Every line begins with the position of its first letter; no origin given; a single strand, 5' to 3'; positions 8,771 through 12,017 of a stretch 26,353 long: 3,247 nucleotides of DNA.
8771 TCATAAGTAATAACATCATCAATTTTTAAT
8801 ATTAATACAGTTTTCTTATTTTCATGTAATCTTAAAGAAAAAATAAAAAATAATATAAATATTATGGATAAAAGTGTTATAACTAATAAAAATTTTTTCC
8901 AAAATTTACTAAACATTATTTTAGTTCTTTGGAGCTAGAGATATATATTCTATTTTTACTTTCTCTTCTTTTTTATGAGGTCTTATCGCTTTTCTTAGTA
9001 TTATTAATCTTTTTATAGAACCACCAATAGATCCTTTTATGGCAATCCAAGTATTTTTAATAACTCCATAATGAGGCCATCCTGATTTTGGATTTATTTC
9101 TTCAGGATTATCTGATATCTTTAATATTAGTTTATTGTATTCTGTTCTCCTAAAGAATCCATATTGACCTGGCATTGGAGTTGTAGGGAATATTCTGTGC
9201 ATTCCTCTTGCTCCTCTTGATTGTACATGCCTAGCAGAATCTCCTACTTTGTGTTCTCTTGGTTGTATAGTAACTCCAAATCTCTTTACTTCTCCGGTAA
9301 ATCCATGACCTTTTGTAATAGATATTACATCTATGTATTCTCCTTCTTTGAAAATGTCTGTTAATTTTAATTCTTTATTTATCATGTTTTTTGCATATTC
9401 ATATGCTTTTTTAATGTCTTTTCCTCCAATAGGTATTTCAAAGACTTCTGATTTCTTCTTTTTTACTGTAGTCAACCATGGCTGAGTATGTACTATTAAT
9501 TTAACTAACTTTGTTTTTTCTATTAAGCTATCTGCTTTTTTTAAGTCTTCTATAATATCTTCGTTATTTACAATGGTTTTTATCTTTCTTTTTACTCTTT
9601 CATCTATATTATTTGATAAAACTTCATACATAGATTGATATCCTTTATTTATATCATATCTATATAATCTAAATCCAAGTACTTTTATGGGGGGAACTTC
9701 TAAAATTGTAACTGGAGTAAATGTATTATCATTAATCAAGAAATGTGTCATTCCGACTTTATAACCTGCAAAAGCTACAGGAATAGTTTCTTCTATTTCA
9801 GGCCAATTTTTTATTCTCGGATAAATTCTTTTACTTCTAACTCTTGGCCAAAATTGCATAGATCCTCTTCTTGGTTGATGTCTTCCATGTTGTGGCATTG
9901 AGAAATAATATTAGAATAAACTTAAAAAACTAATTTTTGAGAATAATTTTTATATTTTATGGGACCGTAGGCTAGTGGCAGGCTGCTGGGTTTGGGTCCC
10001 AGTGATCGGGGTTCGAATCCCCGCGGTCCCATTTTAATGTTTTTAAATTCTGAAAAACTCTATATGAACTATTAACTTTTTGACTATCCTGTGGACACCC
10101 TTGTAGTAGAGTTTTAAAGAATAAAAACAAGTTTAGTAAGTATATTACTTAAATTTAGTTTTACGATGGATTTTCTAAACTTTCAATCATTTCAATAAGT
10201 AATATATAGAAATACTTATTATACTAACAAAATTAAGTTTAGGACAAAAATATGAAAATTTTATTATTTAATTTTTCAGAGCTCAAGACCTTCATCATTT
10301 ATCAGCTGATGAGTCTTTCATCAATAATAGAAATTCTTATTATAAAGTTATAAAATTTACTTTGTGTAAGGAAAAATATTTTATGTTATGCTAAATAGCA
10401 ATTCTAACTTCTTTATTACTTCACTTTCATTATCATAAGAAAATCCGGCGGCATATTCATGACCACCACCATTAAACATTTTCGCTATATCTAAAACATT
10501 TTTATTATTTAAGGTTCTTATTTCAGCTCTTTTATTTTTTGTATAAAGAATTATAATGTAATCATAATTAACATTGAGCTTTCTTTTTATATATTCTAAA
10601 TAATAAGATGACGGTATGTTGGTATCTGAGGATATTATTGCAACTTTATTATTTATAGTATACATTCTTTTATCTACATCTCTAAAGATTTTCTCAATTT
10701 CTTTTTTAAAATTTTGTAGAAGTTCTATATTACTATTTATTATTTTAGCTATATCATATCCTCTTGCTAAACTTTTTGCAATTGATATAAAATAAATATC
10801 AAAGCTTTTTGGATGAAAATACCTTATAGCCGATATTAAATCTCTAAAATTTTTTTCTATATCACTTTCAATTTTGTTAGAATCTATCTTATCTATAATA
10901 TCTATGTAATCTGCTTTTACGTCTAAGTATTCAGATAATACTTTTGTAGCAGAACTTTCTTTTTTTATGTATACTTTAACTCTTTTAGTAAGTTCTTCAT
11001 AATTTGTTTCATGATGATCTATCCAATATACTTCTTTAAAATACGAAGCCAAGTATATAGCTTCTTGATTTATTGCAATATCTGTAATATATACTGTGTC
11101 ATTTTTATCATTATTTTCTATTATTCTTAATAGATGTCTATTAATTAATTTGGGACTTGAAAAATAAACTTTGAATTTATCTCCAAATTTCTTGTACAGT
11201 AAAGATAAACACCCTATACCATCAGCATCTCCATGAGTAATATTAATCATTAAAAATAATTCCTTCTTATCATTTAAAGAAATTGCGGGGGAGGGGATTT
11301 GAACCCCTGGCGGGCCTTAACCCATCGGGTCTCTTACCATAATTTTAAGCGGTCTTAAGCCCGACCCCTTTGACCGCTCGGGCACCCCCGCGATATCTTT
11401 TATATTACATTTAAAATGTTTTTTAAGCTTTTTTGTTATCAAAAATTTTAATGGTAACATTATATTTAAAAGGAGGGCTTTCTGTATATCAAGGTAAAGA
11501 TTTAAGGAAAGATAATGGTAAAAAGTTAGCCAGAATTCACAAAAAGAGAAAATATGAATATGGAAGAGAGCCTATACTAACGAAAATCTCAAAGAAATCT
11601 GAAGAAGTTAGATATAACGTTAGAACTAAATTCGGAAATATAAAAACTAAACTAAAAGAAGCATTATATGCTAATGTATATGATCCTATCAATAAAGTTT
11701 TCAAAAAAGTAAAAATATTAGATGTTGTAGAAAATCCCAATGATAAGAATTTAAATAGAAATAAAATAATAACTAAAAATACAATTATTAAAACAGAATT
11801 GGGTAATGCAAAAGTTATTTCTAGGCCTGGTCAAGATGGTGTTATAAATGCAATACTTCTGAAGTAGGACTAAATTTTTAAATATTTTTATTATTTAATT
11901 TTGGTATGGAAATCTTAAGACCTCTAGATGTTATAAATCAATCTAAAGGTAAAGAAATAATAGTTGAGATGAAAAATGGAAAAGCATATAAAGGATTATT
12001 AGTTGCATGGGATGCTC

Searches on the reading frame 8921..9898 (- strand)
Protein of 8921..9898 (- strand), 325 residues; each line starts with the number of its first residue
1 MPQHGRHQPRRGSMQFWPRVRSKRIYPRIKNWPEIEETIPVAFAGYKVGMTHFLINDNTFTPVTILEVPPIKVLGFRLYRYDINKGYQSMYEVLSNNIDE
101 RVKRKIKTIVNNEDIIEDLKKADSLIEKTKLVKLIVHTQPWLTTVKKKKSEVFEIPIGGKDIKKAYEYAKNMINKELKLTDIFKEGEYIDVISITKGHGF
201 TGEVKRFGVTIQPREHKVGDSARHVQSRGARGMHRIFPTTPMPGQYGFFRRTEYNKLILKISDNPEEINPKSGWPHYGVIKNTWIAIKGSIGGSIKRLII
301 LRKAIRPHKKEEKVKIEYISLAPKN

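Call 66: search_protein_families(library=pfam, proteins=[window:8921-9898:-], max_evalue=0.00001)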
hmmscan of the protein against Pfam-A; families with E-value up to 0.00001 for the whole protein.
window:8921-9898:- (325 aa): 1 family
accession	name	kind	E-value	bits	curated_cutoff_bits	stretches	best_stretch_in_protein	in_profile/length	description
PF00297.29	Ribosomal_L3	-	1.7e-62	212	22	1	1-322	1-365/369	Ribosomal protein L3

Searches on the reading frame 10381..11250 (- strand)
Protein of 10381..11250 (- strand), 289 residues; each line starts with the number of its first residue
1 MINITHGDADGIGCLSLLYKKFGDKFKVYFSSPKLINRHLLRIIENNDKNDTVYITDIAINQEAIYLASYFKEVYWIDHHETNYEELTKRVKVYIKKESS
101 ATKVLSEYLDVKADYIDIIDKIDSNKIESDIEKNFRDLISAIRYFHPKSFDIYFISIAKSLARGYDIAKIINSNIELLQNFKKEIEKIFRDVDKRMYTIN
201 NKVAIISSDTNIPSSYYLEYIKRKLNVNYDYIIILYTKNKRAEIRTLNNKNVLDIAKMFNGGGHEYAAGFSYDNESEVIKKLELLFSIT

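Call 66: search_protein_families(library=pfam, proteins=[window:10381-11250:-], max_evalue=0.00001)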
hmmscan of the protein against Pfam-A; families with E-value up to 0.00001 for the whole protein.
window:10381-11250:- (289 aa): 2 families
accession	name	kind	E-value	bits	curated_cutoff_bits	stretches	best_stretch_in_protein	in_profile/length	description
PF01368.27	DHH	-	5.7e-07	30.3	28.1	1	5-110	6-103/125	DHH family, N-terminal domain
PF02272.25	DHHA1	-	8.6e-06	26.6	25.9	0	220-281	24-92/102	DHHA1 domain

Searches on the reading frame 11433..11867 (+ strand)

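Call 66: search_protein_families(library=pfam, proteins=[window:11433-11867:+], max_evalue=0.00001)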
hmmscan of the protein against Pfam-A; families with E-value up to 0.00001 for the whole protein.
window:11433-11867:+ (144 aa): 1 family
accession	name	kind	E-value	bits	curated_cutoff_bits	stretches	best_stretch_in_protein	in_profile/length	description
PF01201.27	Ribosomal_S8e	-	1.9e-35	122.4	30.2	1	20-143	2-133/133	Ribosomal protein S8e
